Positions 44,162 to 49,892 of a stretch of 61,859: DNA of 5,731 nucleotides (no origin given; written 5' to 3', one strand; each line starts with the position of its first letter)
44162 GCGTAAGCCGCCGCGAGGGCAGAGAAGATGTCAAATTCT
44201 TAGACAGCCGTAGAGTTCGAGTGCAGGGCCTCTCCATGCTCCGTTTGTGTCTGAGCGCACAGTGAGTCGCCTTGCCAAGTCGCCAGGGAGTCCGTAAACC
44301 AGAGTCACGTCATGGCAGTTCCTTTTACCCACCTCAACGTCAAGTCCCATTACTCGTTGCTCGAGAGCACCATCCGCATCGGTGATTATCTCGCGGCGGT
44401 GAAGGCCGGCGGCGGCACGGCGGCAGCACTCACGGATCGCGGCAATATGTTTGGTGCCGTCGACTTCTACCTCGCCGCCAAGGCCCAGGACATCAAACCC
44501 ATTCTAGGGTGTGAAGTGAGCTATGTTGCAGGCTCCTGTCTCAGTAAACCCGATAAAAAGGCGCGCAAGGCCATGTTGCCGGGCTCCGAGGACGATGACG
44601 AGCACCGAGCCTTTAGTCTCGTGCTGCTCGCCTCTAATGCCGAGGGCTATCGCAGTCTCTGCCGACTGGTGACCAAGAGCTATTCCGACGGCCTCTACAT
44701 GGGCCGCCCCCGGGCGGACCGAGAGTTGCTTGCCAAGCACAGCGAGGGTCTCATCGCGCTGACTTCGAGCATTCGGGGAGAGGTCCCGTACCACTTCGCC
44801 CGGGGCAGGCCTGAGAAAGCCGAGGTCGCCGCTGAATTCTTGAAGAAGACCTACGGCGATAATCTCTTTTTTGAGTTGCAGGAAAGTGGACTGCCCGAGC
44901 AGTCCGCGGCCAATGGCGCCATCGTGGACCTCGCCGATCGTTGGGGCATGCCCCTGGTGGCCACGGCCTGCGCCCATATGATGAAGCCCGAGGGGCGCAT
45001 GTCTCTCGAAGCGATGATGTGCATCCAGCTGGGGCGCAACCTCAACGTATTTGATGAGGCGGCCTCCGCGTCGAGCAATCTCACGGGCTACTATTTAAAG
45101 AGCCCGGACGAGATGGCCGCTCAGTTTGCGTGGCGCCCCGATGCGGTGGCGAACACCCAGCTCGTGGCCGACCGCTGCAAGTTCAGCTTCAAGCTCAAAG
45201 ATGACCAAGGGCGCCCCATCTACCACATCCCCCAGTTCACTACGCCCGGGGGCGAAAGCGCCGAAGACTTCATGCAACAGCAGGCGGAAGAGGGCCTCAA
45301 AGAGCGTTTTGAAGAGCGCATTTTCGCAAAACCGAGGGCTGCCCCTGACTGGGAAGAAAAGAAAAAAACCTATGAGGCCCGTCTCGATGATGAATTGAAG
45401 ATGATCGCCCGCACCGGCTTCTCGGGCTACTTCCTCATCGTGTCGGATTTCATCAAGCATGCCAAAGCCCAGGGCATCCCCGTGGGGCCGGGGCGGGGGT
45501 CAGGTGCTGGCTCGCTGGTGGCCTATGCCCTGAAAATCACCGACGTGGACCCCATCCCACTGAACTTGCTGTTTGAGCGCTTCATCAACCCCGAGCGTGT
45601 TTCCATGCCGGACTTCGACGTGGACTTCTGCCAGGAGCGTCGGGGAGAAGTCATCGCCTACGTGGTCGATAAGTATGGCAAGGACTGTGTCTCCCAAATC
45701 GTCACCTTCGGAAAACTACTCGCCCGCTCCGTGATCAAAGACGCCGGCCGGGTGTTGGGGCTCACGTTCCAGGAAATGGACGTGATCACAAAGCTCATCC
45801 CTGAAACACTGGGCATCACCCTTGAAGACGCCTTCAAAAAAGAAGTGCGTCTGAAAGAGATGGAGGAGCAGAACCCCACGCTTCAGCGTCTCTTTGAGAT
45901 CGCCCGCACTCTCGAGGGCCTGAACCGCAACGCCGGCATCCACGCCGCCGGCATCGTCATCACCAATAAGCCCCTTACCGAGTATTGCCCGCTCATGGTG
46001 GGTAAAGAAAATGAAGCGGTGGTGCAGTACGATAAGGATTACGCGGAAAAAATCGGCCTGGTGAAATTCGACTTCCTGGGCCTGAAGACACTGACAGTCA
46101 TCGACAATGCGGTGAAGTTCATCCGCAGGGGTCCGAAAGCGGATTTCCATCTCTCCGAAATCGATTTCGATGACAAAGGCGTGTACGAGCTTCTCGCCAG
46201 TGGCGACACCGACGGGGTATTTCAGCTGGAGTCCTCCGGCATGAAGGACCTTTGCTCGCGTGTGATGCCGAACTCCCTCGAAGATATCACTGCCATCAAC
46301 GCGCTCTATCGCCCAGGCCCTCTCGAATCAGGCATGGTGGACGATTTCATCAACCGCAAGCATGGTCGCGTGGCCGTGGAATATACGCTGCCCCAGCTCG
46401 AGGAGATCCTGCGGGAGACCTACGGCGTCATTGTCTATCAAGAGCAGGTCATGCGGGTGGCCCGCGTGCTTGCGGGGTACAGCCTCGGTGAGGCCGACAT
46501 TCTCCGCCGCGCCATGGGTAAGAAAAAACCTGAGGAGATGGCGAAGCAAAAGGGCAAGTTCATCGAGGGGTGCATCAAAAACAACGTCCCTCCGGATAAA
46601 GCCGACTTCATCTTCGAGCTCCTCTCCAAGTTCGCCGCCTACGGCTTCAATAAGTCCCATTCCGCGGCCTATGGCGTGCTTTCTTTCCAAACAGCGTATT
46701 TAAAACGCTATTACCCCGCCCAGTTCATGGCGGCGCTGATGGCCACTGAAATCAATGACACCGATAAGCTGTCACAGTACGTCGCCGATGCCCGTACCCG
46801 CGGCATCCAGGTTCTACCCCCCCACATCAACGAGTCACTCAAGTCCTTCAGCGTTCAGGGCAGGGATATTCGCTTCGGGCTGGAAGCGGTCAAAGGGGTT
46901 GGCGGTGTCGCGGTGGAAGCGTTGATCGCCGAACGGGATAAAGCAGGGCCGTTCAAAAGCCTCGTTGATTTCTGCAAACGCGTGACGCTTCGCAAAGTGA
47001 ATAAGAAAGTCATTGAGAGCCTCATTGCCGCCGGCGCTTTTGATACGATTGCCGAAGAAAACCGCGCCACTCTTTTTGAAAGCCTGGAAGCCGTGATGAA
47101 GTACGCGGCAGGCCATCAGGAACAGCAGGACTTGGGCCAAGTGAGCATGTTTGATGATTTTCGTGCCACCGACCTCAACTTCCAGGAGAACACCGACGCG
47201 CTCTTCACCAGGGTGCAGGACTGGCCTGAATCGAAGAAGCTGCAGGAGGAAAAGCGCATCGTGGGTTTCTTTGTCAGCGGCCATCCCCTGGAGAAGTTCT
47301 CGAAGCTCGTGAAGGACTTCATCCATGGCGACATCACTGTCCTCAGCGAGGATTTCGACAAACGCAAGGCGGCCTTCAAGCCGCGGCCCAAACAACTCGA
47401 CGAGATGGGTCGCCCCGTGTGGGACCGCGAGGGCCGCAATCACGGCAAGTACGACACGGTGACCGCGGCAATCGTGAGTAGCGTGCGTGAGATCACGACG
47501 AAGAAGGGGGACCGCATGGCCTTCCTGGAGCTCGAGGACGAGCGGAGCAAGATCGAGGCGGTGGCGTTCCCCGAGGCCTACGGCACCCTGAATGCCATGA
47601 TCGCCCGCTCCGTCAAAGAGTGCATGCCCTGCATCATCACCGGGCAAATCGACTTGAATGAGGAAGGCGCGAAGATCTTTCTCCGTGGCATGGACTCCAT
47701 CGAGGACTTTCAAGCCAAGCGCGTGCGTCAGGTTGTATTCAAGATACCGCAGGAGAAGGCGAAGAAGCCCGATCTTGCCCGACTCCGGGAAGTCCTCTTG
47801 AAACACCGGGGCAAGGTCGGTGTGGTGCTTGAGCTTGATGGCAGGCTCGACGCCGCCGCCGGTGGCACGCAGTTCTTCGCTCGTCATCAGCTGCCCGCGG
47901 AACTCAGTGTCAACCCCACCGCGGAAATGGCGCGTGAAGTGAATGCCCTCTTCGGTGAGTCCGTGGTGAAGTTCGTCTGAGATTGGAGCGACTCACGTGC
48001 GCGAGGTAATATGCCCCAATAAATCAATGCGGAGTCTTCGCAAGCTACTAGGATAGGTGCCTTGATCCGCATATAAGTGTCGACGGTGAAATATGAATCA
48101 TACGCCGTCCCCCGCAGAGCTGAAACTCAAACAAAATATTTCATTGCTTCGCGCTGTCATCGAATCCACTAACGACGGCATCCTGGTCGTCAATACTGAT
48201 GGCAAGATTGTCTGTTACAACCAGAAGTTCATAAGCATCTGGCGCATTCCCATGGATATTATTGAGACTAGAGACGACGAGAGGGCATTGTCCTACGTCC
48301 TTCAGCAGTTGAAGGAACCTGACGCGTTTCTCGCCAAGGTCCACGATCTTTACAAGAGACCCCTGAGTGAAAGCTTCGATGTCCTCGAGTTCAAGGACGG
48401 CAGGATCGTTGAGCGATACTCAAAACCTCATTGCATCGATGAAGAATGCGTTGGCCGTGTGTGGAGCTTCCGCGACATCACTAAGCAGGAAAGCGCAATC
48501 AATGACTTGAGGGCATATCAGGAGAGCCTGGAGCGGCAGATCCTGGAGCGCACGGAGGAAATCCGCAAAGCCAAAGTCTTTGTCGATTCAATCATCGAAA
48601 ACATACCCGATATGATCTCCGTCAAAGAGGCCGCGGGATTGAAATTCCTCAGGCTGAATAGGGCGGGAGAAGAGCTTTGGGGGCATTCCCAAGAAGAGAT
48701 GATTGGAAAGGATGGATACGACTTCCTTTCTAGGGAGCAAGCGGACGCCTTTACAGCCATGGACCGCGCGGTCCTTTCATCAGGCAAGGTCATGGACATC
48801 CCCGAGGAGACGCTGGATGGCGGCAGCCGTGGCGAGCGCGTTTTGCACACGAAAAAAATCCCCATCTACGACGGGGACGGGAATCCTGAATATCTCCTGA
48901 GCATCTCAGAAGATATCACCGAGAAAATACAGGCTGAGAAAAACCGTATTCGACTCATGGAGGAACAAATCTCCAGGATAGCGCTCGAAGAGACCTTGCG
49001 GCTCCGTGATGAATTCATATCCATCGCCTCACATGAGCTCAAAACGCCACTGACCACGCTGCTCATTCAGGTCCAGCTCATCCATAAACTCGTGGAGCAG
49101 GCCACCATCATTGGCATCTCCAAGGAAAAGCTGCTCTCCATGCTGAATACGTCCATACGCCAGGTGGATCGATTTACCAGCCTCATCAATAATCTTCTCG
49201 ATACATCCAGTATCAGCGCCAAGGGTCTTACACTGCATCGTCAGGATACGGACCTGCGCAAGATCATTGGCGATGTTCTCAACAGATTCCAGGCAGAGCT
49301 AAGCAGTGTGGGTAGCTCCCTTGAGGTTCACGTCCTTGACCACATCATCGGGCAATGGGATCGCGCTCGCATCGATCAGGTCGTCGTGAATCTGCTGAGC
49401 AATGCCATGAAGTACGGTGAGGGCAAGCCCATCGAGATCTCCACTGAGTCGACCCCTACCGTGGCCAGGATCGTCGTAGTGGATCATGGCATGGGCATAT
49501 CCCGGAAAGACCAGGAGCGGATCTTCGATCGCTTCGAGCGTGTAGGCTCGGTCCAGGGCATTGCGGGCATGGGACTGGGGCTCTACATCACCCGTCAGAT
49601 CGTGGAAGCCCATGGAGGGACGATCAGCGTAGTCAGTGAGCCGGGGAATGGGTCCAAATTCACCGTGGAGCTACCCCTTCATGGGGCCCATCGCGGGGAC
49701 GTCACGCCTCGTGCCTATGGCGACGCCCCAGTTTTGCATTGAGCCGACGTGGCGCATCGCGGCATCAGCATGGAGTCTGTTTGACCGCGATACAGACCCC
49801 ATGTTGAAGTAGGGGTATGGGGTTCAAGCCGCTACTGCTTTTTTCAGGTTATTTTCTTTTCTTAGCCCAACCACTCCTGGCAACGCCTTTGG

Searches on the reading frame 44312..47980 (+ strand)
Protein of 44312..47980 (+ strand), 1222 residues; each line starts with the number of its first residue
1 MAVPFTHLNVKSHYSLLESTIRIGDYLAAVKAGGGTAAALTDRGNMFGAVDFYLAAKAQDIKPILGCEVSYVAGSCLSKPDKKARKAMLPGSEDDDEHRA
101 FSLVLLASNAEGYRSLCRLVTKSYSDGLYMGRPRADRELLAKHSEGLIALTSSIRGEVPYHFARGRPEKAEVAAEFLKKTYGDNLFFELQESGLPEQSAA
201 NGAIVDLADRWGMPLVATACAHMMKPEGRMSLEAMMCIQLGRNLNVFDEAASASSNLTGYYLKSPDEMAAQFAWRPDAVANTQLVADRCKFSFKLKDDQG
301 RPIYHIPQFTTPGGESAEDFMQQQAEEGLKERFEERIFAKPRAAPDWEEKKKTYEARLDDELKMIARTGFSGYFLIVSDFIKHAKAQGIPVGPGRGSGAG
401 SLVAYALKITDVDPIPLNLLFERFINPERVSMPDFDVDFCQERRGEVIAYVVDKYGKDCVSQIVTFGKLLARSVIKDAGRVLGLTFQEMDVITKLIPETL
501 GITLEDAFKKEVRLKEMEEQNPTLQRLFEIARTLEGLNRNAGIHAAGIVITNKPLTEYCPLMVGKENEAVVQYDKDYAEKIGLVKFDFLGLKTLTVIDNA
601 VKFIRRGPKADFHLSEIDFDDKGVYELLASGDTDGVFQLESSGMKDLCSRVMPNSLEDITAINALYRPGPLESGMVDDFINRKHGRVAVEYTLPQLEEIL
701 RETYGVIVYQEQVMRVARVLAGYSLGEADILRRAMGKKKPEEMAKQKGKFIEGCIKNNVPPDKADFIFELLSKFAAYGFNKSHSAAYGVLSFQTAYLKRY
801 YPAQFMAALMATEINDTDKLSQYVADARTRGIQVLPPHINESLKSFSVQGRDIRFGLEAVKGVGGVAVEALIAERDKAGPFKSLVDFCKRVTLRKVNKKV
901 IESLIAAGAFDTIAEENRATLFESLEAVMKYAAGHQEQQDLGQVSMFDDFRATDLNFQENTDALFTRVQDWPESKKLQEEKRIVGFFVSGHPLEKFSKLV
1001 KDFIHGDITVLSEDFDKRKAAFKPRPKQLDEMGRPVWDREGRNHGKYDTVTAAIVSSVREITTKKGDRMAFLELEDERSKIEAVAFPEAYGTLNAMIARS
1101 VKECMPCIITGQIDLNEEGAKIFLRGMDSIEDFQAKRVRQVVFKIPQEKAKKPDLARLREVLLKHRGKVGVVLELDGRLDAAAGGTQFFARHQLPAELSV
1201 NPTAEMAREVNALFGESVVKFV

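Call 34: search_protein_families(library=pfam, proteins=[window:44312-47980:+], max_evalue=0.00001)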
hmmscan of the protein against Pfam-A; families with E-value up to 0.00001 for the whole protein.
window:44312-47980:+ (1222 aa): 4 families
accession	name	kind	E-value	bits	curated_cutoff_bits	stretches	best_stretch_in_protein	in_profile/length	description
PF07733.18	DNA_pol3_alpha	-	1.1e-101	340.3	23.9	1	321-590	3-260/260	Bacterial DNA polymerase III alpha NTPase domain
PF17657.6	DNA_pol3_finger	-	1.1e-65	220.5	22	1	593-758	1-166/166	Bacterial DNA polymerase III alpha subunit finger domain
PF02811.25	PHP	-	1e-41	143.4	26.4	1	7-191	1-163/164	PHP domain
PF14579.12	HHH_6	-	7.3e-31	106.7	25.6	1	831-920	1-89/90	Helix-hairpin-helix motif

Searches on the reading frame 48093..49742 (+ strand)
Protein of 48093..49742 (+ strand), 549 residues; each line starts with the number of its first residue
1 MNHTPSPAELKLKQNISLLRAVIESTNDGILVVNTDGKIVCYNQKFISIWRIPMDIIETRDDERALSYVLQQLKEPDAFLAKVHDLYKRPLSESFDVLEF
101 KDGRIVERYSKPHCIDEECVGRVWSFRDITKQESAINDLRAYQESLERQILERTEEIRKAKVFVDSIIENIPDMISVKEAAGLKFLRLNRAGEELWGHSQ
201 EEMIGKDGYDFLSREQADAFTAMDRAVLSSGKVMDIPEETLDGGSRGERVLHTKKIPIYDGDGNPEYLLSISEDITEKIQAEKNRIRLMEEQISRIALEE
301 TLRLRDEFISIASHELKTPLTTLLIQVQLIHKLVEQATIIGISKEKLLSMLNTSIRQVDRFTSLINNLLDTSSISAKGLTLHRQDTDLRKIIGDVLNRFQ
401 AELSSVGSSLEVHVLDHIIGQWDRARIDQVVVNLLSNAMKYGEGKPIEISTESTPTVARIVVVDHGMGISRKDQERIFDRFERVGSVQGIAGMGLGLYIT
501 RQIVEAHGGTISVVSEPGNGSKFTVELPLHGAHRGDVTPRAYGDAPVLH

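Call 34: search_protein_families(library=pfam, proteins=[window:48093-49742:+], max_evalue=0.00001)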
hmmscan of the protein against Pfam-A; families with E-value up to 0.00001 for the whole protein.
window:48093-49742:+ (549 aa): 7 families
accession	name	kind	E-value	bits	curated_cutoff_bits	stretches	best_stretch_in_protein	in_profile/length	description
PF02518.31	HATPase_c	-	2.3e-27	96.1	26.4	1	423-530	2-110/111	Histidine kinase-, DNA gyrase B-, and HSP90-like ATPase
PF08448.16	PAS_4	-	5.3e-21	75.4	23.1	1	169-278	2-108/110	PAS fold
PF00989.32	PAS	-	4.6e-12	46.4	22.6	1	164-274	3-112/113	PAS fold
PF00512.31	HisKA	-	2.8e-11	43.8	26.9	1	305-376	2-65/66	His Kinase A (phospho-acceptor) domain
PF13188.13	PAS_8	-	4.1e-11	42.8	21.8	0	166-215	5-50/65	PAS domain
PF13426.13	PAS_9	-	2.1e-06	28.4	27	0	184-277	12-103/103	PAS domain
PF12860.13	PAS_7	-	2.5e-06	28.1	27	0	23-134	1-112/115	PAS fold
